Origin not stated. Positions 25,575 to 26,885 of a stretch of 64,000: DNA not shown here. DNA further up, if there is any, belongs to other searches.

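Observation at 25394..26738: EF1A paralog with the catalytic histidine and guanine-specificity motif mutated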

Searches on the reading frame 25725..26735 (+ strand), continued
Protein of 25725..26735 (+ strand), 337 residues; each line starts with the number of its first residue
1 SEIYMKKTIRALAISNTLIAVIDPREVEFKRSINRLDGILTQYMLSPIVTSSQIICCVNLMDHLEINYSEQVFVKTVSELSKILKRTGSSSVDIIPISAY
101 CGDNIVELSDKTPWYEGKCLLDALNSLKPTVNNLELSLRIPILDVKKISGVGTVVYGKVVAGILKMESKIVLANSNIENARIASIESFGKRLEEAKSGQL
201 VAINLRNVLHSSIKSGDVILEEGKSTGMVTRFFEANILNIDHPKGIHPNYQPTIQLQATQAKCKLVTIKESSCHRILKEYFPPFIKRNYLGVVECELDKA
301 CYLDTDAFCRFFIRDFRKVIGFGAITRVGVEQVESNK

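Call 36: search_protein_families(library=ncbifam, proteins=[P0270, P0166, P0249, P0254, P0262, P0169, P0143, P0194], max_evalue=1e-10)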
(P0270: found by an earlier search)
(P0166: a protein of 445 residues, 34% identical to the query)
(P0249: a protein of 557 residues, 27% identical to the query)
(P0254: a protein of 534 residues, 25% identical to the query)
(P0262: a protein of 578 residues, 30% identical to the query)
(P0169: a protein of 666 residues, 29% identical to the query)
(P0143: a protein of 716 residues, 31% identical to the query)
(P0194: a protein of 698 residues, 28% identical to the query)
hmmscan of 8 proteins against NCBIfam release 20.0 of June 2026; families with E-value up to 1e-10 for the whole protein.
P0270 (432 aa): 13 families
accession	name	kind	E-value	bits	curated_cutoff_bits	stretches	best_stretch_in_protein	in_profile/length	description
NF008969.0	PRK12317.1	subfamily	5.1e-109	364.7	502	1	2-428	3-423/426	elongation factor 1-alpha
TIGR00483.1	EF-1_alpha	equivalog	5.9e-108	361.1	540.1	1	3-427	4-423/427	translation elongation factor EF-1 subunit alpha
NF004035.0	PRK05506.1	subfamily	1.9e-40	138.8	715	1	4-420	22-425/632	bifunctional sulfate adenylyltransferase subunit 1/adenylylsulfate kinase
TIGR02034.1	CysN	subfamily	3e-38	131.9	336.1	1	8-417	2-398/406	sulfate adenylyltransferase, large subunit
NF003478.0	PRK05124.1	equivalog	1.9e-37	128.9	590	1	4-422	25-432/475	sulfate adenylyltransferase subunit CysN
NF000766.0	PRK00049.1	subfamily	2.2e-32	112.3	449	1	3-334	9-316/396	elongation factor Tu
NF009373.0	PRK12736.1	subfamily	1e-31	110.1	452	1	3-350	9-335/394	elongation factor Tu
NF009372.0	PRK12735.1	subfamily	2.1e-30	105.9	479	1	3-349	9-336/396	elongation factor Tu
TIGR00485.1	EF-Tu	equivalog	2.5e-28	98.9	522.4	1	3-334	9-314/394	elongation factor Tu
TIGR00475.1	selB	equivalog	4.1e-25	88.5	242.25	1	8-332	2-278/581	selenocysteine-specific translation elongation factor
TIGR01393.1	lepA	equivalog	1.4e-14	53.4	533.9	1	8-325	5-287/595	translation elongation factor 4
TIGR01394.1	TypA_BipA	equivalog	3.8e-14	51.8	757.3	1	8-320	3-293/594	translational GTPase TypA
NF009381.0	PRK12740.1-5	subfamily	2e-11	43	583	0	8-159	11-145/692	elongation factor G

P0166 (445 aa): 10 families
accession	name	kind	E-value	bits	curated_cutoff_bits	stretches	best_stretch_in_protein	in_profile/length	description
NF008969.0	PRK12317.1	subfamily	1.6e-71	241.1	502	1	2-438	3-422/426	elongation factor 1-alpha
TIGR00483.1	EF-1_alpha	equivalog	3.2e-66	223.6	540.1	1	3-438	4-423/427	translation elongation factor EF-1 subunit alpha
TIGR02034.1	CysN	subfamily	2.9e-26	92.5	336.1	1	9-424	3-394/406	sulfate adenylyltransferase, large subunit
NF004035.0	PRK05506.1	subfamily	9.3e-26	90.2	715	1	4-423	22-417/632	bifunctional sulfate adenylyltransferase subunit 1/adenylylsulfate kinase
NF003478.0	PRK05124.1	equivalog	3.8e-25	88.4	590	1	4-424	25-421/475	sulfate adenylyltransferase subunit CysN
NF000766.0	PRK00049.1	subfamily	4.2e-22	78.5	449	1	6-360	12-336/396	elongation factor Tu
NF009373.0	PRK12736.1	subfamily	6e-21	74.6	452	1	4-362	10-336/394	elongation factor Tu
NF009372.0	PRK12735.1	subfamily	8.9e-21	74.1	479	1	4-361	10-337/396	elongation factor Tu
TIGR00485.1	EF-Tu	equivalog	1.6e-18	66.6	522.4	1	4-361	10-335/394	elongation factor Tu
TIGR00475.1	selB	equivalog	7.9e-17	61.2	242.25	0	237-346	175-280/581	selenocysteine-specific translation elongation factor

P0249 (557 aa): 24 families
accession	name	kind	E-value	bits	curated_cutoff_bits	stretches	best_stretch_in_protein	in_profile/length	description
NF008969.0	PRK12317.1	subfamily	2.7e-135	451.2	502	1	128-554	2-424/426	elongation factor 1-alpha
TIGR00483.1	EF-1_alpha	equivalog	2.5e-134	447.9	540.1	1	128-554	2-425/427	translation elongation factor EF-1 subunit alpha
NF004035.0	PRK05506.1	subfamily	2.6e-81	273.8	715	1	119-550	7-432/632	bifunctional sulfate adenylyltransferase subunit 1/adenylylsulfate kinase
NF003478.0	PRK05124.1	equivalog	4e-73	246.6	590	1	114-552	8-437/475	sulfate adenylyltransferase subunit CysN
TIGR02034.1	CysN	subfamily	3.4e-72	243.7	336.1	1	136-548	3-406/406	sulfate adenylyltransferase, large subunit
NF000766.0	PRK00049.1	subfamily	9.6e-54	182.7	449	1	125-552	4-395/396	elongation factor Tu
NF009373.0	PRK12736.1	subfamily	1.6e-51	175.3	452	1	125-552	4-393/394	elongation factor Tu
NF009372.0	PRK12735.1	subfamily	1.1e-50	172.6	479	1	125-552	4-395/396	elongation factor Tu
TIGR00485.1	EF-Tu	equivalog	3.5e-48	164.3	522.4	1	125-551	4-392/394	elongation factor Tu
TIGR00475.1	selB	equivalog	9.9e-38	130.2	242.25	1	136-526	3-318/581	selenocysteine-specific translation elongation factor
TIGR03680.1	eif2g_arch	equivalog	9.3e-23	81.1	514.5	1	131-342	3-202/407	translation initiation factor IF-2 subunit gamma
NF003077.0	PRK04000.1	equivalog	1e-22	80.9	315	1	129-336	5-200/412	translation initiation factor IF-2 subunit gamma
TIGR01394.1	TypA_BipA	equivalog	4.3e-21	74.8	757.3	1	135-400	3-242/594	translational GTPase TypA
NF012153.1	tet_protect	equivalog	2.3e-15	55.9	775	1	134-247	1-101/614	tetracycline resistance ribosomal protection protein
NF009381.0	PRK12740.1-5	subfamily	5.1e-15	54.9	583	1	129-287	6-142/692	elongation factor G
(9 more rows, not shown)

P0254 (534 aa): 13 families
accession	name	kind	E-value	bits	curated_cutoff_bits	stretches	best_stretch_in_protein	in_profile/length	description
NF008969.0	PRK12317.1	subfamily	4.4e-122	407.7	502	1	116-512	32-423/426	elongation factor 1-alpha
TIGR00483.1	EF-1_alpha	equivalog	6.4e-121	403.8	540.1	1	117-512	33-424/427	translation elongation factor EF-1 subunit alpha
NF004035.0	PRK05506.1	subfamily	2.9e-58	197.6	715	1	122-507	55-428/632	bifunctional sulfate adenylyltransferase subunit 1/adenylylsulfate kinase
TIGR02034.1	CysN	subfamily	3e-55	187.9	336.1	1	128-506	37-403/406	sulfate adenylyltransferase, large subunit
NF003478.0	PRK05124.1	equivalog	2e-50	171.8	590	1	137-512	75-436/475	sulfate adenylyltransferase subunit CysN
NF000766.0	PRK00049.1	subfamily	7.6e-36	123.7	449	1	144-510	50-394/396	elongation factor Tu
NF009373.0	PRK12736.1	subfamily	1.7e-35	122.6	452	1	144-510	50-392/394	elongation factor Tu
NF009372.0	PRK12735.1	subfamily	2e-34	119.1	479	1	143-509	49-393/396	elongation factor Tu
TIGR00485.1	EF-Tu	equivalog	1.6e-33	116.1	522.4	1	133-418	39-314/394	elongation factor Tu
TIGR00475.1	selB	equivalog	2e-33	115.9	242.25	1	143-401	24-263/581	selenocysteine-specific translation elongation factor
TIGR01394.1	TypA_BipA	equivalog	2.5e-13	49.1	757.3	1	143-350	38-236/594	translational GTPase TypA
NF001964.0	PRK00741.1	equivalog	1.6e-12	46.7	473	0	125-206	38-118/529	peptide chain release factor 3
NF003077.0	PRK04000.1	equivalog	8.1e-11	41.7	315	0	168-276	84-182/412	translation initiation factor IF-2 subunit gamma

P0262 (578 aa): 16 families
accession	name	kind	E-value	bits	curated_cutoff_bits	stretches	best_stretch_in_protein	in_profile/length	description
NF008969.0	PRK12317.1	subfamily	6.1e-117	390.8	502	1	136-563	4-423/426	elongation factor 1-alpha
TIGR00483.1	EF-1_alpha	equivalog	2.1e-116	388.9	540.1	1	137-563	5-424/427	translation elongation factor EF-1 subunit alpha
TIGR02034.1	CysN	subfamily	1.2e-49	169.5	336.1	1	140-546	1-392/406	sulfate adenylyltransferase, large subunit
NF003478.0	PRK05124.1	equivalog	1.4e-49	168.9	590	1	127-562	15-437/475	sulfate adenylyltransferase subunit CysN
NF004035.0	PRK05506.1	subfamily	7.4e-48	163.2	715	1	136-562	21-434/632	bifunctional sulfate adenylyltransferase subunit 1/adenylylsulfate kinase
NF000766.0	PRK00049.1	subfamily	8.1e-37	127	449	1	137-561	10-394/396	elongation factor Tu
NF009372.0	PRK12735.1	subfamily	2.5e-35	122.1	479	1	137-561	10-394/396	elongation factor Tu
NF009373.0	PRK12736.1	subfamily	1.6e-34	119.4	452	1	137-562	10-393/394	elongation factor Tu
TIGR00485.1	EF-Tu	equivalog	1.2e-33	116.4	522.4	1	137-561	10-392/394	elongation factor Tu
TIGR00475.1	selB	equivalog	2.2e-31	109.2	242.25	2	193-325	26-148/581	selenocysteine-specific translation elongation factor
TIGR01394.1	TypA_BipA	equivalog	1.2e-16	60.1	757.3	1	144-419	6-246/594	translational GTPase TypA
NF003077.0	PRK04000.1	equivalog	4.7e-14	52.4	315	1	137-413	7-258/412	translation initiation factor IF-2 subunit gamma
TIGR01393.1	lepA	equivalog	5.8e-14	51.4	533.9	0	142-253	6-106/595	translation elongation factor 4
TIGR03680.1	eif2g_arch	equivalog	8.4e-14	51.6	514.5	1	137-340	3-192/407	translation initiation factor IF-2 subunit gamma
NF007583.0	PRK10218.1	equivalog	1.7e-11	42.9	1260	1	142-408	8-239/607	ribosome-dependent GTPase TypA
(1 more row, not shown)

P0169 (666 aa): 21 families
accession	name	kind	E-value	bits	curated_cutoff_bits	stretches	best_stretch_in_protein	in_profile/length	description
TIGR00483.1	EF-1_alpha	equivalog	2.3e-160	533.7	540.1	1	120-559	4-424/427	translation elongation factor EF-1 subunit alpha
NF008969.0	PRK12317.1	subfamily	4e-148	493.5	502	1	120-558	4-422/426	elongation factor 1-alpha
NF004035.0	PRK05506.1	subfamily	4.5e-67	226.7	715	1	118-557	19-433/632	bifunctional sulfate adenylyltransferase subunit 1/adenylylsulfate kinase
NF003478.0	PRK05124.1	equivalog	2.7e-64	217.5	590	1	117-562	21-441/475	sulfate adenylyltransferase subunit CysN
TIGR02034.1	CysN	subfamily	1.8e-63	215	336.1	1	125-553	2-405/406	sulfate adenylyltransferase, large subunit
NF000766.0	PRK00049.1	subfamily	1.8e-44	152.1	449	1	120-492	9-347/396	elongation factor Tu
NF009373.0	PRK12736.1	subfamily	1.3e-42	146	452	1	120-493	9-346/394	elongation factor Tu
NF009372.0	PRK12735.1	subfamily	3.8e-41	141.2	479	1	120-492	9-347/396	elongation factor Tu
TIGR00485.1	EF-Tu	equivalog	2.9e-40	138.2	522.4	1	120-491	9-345/394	elongation factor Tu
TIGR00475.1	selB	equivalog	3.4e-33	115.2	242.25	2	126-275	3-117/581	selenocysteine-specific translation elongation factor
TIGR01394.1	TypA_BipA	equivalog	2.5e-18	65.7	757.3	1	125-447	3-289/594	translational GTPase TypA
TIGR03680.1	eif2g_arch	equivalog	7.1e-18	65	514.5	1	122-317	4-185/407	translation initiation factor IF-2 subunit gamma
NF003077.0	PRK04000.1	equivalog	9.7e-18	64.5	315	1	120-316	6-188/412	translation initiation factor IF-2 subunit gamma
NF009381.0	PRK12740.1-5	subfamily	2.2e-14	52.8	583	1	123-279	9-144/692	elongation factor G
TIGR01393.1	lepA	equivalog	2.5e-13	49.3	533.9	0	124-274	4-135/595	translation elongation factor 4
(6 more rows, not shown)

P0143 (716 aa): 12 families
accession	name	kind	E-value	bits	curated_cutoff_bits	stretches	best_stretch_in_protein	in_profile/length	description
TIGR00483.1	EF-1_alpha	equivalog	2e-137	458.2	540.1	1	293-709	6-425/427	translation elongation factor EF-1 subunit alpha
NF008969.0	PRK12317.1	subfamily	1.4e-132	442.3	502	1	293-709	6-424/426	elongation factor 1-alpha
NF004035.0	PRK05506.1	subfamily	5.3e-57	193.5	715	1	292-711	22-438/632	bifunctional sulfate adenylyltransferase subunit 1/adenylylsulfate kinase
TIGR02034.1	CysN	subfamily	1.7e-55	188.8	336.1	1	299-696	5-399/406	sulfate adenylyltransferase, large subunit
NF003478.0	PRK05124.1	equivalog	5e-54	183.6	590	1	293-713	26-443/475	sulfate adenylyltransferase subunit CysN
NF000766.0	PRK00049.1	subfamily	1.2e-42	146.1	449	1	294-631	12-338/396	elongation factor Tu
NF009372.0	PRK12735.1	subfamily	1.2e-39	136.3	479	1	294-612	12-314/396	elongation factor Tu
NF009373.0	PRK12736.1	subfamily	1e-38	133.2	452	1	294-636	12-341/394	elongation factor Tu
TIGR00485.1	EF-Tu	equivalog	5.1e-36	124.2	522.4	1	294-612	12-312/394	elongation factor Tu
TIGR00475.1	selB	equivalog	8.7e-25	87.4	242.25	1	339-668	26-323/581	selenocysteine-specific translation elongation factor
TIGR01394.1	TypA_BipA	equivalog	1.5e-11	43.3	757.3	1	296-573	3-270/594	translational GTPase TypA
NF009891.0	PRK13351.1-1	equivalog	3.8e-11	42.3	597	1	296-437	11-139/681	elongation factor G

P0194 (698 aa): 20 families
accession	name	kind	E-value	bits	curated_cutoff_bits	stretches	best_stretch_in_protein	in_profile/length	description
TIGR00483.1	EF-1_alpha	equivalog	5.4e-184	611.6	540.1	1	256-695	3-425/427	translation elongation factor EF-1 subunit alpha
NF008969.0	PRK12317.1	subfamily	7.4e-162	538.8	502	1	256-695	3-424/426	elongation factor 1-alpha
NF004035.0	PRK05506.1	subfamily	3.7e-66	223.7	715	1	256-693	20-434/632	bifunctional sulfate adenylyltransferase subunit 1/adenylylsulfate kinase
TIGR02034.1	CysN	subfamily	1.6e-61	208.6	336.1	1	264-687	4-404/406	sulfate adenylyltransferase, large subunit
NF003478.0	PRK05124.1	equivalog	7.7e-61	206.1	590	1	248-694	15-438/475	sulfate adenylyltransferase subunit CysN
NF000766.0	PRK00049.1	subfamily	2.8e-50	171.3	449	1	257-692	9-394/396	elongation factor Tu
NF009373.0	PRK12736.1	subfamily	2.1e-49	168.3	452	1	257-693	9-393/394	elongation factor Tu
NF009372.0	PRK12735.1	subfamily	1.8e-46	158.7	479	1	257-692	9-394/396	elongation factor Tu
TIGR00485.1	EF-Tu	equivalog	1.8e-43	148.8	522.4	1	257-692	9-392/394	elongation factor Tu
TIGR00475.1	selB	equivalog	2.9e-35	122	242.25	1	314-431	26-134/581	selenocysteine-specific translation elongation factor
TIGR01394.1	TypA_BipA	equivalog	1.1e-17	63.5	757.3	1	263-531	4-235/594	translational GTPase TypA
TIGR03680.1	eif2g_arch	equivalog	2.2e-16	60.1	514.5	1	260-455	5-188/407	translation initiation factor IF-2 subunit gamma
NF003077.0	PRK04000.1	equivalog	1.2e-15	57.6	315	1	258-454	7-191/412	translation initiation factor IF-2 subunit gamma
NF033148.1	tet_protect_M_W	exception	2.8e-14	52.4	1100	1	261-414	4-136/639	TetM/TetW/TetO/TetS family tetracycline resistance ribosomal protection protein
NF012153.1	tet_protect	equivalog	1.2e-13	50.2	775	1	263-372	3-99/614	tetracycline resistance ribosomal protection protein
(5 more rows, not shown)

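Call 37: search_solved_structures(query=P0249, max_evalue=1e-90)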
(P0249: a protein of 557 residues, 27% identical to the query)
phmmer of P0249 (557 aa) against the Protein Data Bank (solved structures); distinct sequences matched with E-value up to 1e-90: 21.
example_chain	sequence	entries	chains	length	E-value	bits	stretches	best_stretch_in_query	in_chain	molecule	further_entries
5lzw_jj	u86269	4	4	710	3.1e-138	464.9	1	101-552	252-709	Hbs1l | HBS1-like protein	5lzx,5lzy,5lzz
1f60_A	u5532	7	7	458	1.3e-112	380.3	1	129-554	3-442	ELONGATION FACTOR EEF1A | ELONGATION FACTOR 1-ALPHA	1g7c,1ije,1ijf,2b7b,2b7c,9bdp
5o8w_A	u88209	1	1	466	1.3e-112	380.3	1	129-554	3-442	Elongation factor 1-alpha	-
5lzs_jj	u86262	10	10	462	3.2e-111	375.7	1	129-553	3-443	Elongation factor 1-alpha 1 | eEF1A | eukaryotic elongation factor 1A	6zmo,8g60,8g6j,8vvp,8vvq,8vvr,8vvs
8g5z_EF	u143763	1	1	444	7.5e-111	374.5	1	131-553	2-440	Elongation factor 1-alpha 1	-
9b0s_CF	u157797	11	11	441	9.5e-111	374.2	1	131-552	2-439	Putative elongation factor 1-alpha-like 3 | Elongation factor 1-alpha 1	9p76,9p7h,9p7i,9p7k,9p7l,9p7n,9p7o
6ra9_A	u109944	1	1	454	2.9e-110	372.6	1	129-553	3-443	Elongation factor 1-alpha 2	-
6ra9_B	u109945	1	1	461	3.1e-110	372.5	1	129-553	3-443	Elongation factor 1-alpha 2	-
4c0s_A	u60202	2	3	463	3.1e-110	372.5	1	129-553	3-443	ELONGATION FACTOR 1-ALPHA 2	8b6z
3vmf_A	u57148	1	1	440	2.1e-109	369.7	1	129-556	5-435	Elongation factor 1-alpha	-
3wxm_A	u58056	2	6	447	2.2e-109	369.7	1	129-556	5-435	Elongation factor 1-alpha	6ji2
4cxg_A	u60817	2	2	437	3.6e-109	369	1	130-556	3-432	ELONGATION FACTOR 1A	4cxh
5lzt_jj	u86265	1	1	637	2.4e-104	353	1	93-552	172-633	eRF3a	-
1jny_A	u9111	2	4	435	1e-103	350.9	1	130-557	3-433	Elongation factor 1-alpha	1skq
7nwh_jj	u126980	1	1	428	5.1e-103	348.7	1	130-551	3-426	eRF3a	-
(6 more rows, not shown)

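Call 38: search_solved_structures(query=P0262, max_evalue=1e-70)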
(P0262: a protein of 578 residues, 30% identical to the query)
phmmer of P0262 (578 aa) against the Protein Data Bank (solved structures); distinct sequences matched with E-value up to 1e-70: 13.
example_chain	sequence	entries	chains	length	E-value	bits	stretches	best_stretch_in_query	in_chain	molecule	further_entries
1f60_A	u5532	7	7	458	1.4e-109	370.2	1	137-564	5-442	ELONGATION FACTOR EEF1A | ELONGATION FACTOR 1-ALPHA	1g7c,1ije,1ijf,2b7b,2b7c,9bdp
5o8w_A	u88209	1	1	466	1.5e-109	370.1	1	137-564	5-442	Elongation factor 1-alpha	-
5lzs_jj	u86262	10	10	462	3.1e-108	365.8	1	137-565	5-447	Elongation factor 1-alpha 1 | eEF1A | eukaryotic elongation factor 1A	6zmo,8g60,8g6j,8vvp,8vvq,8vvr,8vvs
8g5z_EF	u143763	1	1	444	1.5e-107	363.6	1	138-562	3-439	Elongation factor 1-alpha 1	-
4c0s_A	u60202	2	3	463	1.6e-107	363.4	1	137-564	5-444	ELONGATION FACTOR 1-ALPHA 2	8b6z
6ra9_B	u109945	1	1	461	1.6e-107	363.4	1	137-564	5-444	Elongation factor 1-alpha 2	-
6ra9_A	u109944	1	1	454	2.2e-107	363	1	137-563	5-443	Elongation factor 1-alpha 2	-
9b0s_CF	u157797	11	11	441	2.4e-107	362.8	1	138-562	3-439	Putative elongation factor 1-alpha-like 3 | Elongation factor 1-alpha 1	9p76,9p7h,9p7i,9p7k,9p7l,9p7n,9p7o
1jny_A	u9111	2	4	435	5.7e-94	318.7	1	136-563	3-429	Elongation factor 1-alpha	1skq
3wxm_A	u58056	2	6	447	3.7e-91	309.4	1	136-564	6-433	Elongation factor 1-alpha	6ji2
3vmf_A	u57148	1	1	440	4.2e-91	309.3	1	136-564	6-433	Elongation factor 1-alpha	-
4cxg_A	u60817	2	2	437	4.8e-91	309.1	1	136-564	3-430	ELONGATION FACTOR 1A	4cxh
3wy9_A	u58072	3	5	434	1.5e-78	267.8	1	137-562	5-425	Elongation factor 1-alpha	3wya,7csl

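Call 39: search_solved_structures(query=P0254, max_evalue=1e-70)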
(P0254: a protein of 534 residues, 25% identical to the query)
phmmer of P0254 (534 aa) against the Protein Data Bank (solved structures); distinct sequences matched with E-value up to 1e-70: 19.
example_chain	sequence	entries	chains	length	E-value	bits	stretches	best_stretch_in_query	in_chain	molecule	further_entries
1f60_A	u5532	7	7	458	3.1e-115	389.2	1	119-513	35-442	ELONGATION FACTOR EEF1A | ELONGATION FACTOR 1-ALPHA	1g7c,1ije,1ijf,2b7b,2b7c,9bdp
5o8w_A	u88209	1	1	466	3.4e-115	389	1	119-514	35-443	Elongation factor 1-alpha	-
6ra9_B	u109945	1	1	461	7.4e-111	374.7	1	119-513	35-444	Elongation factor 1-alpha 2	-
4c0s_A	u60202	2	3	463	7.5e-111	374.7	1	119-513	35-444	ELONGATION FACTOR 1-ALPHA 2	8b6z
6ra9_A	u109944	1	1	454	8.3e-111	374.5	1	119-512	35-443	Elongation factor 1-alpha 2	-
5lzs_jj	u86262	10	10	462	2.1e-109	369.9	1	119-512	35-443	Elongation factor 1-alpha 1 | eEF1A | eukaryotic elongation factor 1A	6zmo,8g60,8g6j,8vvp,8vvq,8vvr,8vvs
8g5z_EF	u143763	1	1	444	4.2e-109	368.9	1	119-511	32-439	Elongation factor 1-alpha 1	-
9b0s_CF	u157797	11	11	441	4.8e-109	368.7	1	119-510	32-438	Putative elongation factor 1-alpha-like 3 | Elongation factor 1-alpha 1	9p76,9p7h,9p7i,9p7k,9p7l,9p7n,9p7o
3wxm_A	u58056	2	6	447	2.1e-102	346.8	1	116-512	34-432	Elongation factor 1-alpha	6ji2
3vmf_A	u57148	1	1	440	2.3e-102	346.7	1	116-512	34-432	Elongation factor 1-alpha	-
4cxg_A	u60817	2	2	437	3.3e-102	346.2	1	116-512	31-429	ELONGATION FACTOR 1A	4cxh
1jny_A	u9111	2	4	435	6.3e-100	338.6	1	116-512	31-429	Elongation factor 1-alpha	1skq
3wy9_A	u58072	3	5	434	1.7e-86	294.3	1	132-511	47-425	Elongation factor 1-alpha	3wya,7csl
5lzt_jj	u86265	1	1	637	4.8e-75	256.5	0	116-510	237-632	eRF3a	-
3j5y_B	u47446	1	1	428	2.4e-74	254.2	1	116-510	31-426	Eukaryotic peptide chain release factor GTP-binding subunit ERF3A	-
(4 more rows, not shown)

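Call 45: find_encoding_contigs(protein=P0270, flank=3000, max_places=2)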
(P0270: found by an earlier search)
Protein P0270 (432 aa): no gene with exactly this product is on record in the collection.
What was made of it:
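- Tried and rejected: An attempt to fetch the genomic locus of paralogue 60891, to compare intron positions, failed because the protein is not on record (call 45).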
